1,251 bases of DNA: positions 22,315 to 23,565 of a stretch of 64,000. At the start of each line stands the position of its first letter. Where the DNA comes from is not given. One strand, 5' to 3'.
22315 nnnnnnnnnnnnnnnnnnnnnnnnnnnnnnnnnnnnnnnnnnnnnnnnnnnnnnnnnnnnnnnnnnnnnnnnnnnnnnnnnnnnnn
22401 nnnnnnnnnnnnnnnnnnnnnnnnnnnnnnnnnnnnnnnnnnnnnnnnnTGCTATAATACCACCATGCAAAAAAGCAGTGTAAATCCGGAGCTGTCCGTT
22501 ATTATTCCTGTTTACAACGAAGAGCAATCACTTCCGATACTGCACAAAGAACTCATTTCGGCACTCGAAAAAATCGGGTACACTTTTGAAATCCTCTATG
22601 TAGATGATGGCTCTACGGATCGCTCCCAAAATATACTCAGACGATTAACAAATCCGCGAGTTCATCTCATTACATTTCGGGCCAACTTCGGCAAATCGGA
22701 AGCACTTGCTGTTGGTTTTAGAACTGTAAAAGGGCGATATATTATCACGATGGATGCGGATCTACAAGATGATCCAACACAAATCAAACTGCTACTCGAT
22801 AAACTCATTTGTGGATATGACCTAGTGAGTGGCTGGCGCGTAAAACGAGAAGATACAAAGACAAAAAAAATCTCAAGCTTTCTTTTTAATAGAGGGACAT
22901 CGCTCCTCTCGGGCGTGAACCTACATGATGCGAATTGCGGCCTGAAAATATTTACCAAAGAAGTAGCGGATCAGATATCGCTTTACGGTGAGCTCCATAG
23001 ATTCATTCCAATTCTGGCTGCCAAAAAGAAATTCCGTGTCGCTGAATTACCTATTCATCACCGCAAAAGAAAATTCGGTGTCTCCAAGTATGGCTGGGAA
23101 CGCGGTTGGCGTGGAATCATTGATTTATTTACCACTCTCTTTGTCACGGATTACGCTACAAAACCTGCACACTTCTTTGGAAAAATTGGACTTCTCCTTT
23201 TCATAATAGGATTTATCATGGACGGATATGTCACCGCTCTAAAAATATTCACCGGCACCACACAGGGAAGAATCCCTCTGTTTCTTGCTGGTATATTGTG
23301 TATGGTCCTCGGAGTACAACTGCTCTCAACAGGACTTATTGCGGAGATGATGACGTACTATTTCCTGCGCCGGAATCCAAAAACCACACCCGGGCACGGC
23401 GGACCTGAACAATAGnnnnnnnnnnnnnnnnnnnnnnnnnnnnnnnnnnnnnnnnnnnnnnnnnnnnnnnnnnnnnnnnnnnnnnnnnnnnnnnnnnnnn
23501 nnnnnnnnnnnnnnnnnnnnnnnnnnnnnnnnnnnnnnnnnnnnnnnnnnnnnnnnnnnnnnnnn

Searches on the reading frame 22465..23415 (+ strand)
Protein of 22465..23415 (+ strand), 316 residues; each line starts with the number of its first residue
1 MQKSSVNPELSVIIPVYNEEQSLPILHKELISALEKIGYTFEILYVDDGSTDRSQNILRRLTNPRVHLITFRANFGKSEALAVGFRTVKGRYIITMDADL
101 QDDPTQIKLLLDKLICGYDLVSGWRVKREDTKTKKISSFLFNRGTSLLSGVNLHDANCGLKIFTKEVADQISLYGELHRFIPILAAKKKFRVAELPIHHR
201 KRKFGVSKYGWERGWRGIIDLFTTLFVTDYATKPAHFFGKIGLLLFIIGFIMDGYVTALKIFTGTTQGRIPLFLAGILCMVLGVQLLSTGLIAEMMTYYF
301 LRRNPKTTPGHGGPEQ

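Call 21: search_protein_families(library=pfam, proteins=[window:22465-23415:+], max_evalue=0.001)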
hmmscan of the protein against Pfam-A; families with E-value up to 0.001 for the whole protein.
window:22465-23415:+ (316 aa): 2 families
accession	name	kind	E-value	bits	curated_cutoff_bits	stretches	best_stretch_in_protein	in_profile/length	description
PF00535.33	Glycos_transf_2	-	3.8e-31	108.7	23.3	1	11-170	1-166/168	Glycosyl transferase family 2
PF10111.15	Glyco_tranf_2_2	-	0.00022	21.2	27.3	1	11-100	1-92/276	Glycosyltransferase like family 2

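Call 78: search_protein_families(library=ncbifam, proteins=[window:22465-23415:+], max_evalue=0.00001)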
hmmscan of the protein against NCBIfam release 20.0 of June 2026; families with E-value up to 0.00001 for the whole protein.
window:22465-23415:+ (316 aa): 15 families
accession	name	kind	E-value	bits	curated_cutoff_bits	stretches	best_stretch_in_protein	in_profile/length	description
NF007986.1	PRK10714.1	equivalog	1.6e-49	168.7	529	1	9-297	7-294/316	undecaprenyl-phosphate 4-deoxy-4-formamido-L-arabinose transferase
NF047588.1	GlcsyltransPgfSStrep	equivalog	3.1e-37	128.4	500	1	10-305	3-298/308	glycosyltransferase PgfS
TIGR04182.1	glyco_TIGR04182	equivalog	2.5e-26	92.7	325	1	10-298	2-284/293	S-layer glycoprotein N-glycosyltransferase AglJ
NF058614.1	PPMAGASynPpgS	equivalog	4.2e-15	55.8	370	1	12-203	4-200/226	polyprenyl-phospho-N-acetylgalactosaminyl synthase PpgS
TIGR03937.1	PgaC_IcaA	equivalog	6.3e-14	51.7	422.3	1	5-114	42-150/407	poly-beta-1,6-N-acetyl-D-glucosamine synthase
NF007482.0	PRK10073.1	equivalog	1e-13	51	423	1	6-112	4-108/334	glycosyltransferase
NF041875.1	EPS_EpsD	equivalog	1.2e-09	38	370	1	10-107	1-97/325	exopolysaccharide biosynthesis glycosyltransferase EpsD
TIGR04283.1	glyco_like_mftF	equivalog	1.5e-09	37.8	182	1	10-102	1-85/221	TIGR04283 family arsenosugar biosynthesis glycosyltransferase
NF041391.1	DPhHxTase_Halo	equivalog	1.6e-09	37.1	375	1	17-203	4-187/213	dolichyl-phosphate hexose transferase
NF047683.1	TeichurnBiosyTuaG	equivalog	2e-09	37.5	400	1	6-102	4-99/252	teichuronic acid biosynthesis protein TuaG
TIGR03111.1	glyc2_xrt_Gpos1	hypoth_equivalog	2.4e-09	36.5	363.95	1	5-110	46-152/439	TIGR03111 family XrtG-associated glycosyltransferase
TIGR03965.1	mycofact_glyco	equivalog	3.2e-08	32.9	280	1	5-115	72-180/467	mycofactocin biosynthesis glycosyltransferase MftF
TIGR04242.1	nodulat_NodC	equivalog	1e-07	31.3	550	1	3-111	43-153/395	chitooligosaccharide synthase NodC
NF010496.0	PRK13915.1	equivalog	2.3e-06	26.9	262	1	7-116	30-144/307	glucosyl-3-phosphoglycerate synthase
NF038302.1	EPS_HpsE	equivalog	4.7e-06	25.8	300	1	9-99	2-96/307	hormogonium polysaccharide biosynthesis glycosyltransferase HpsE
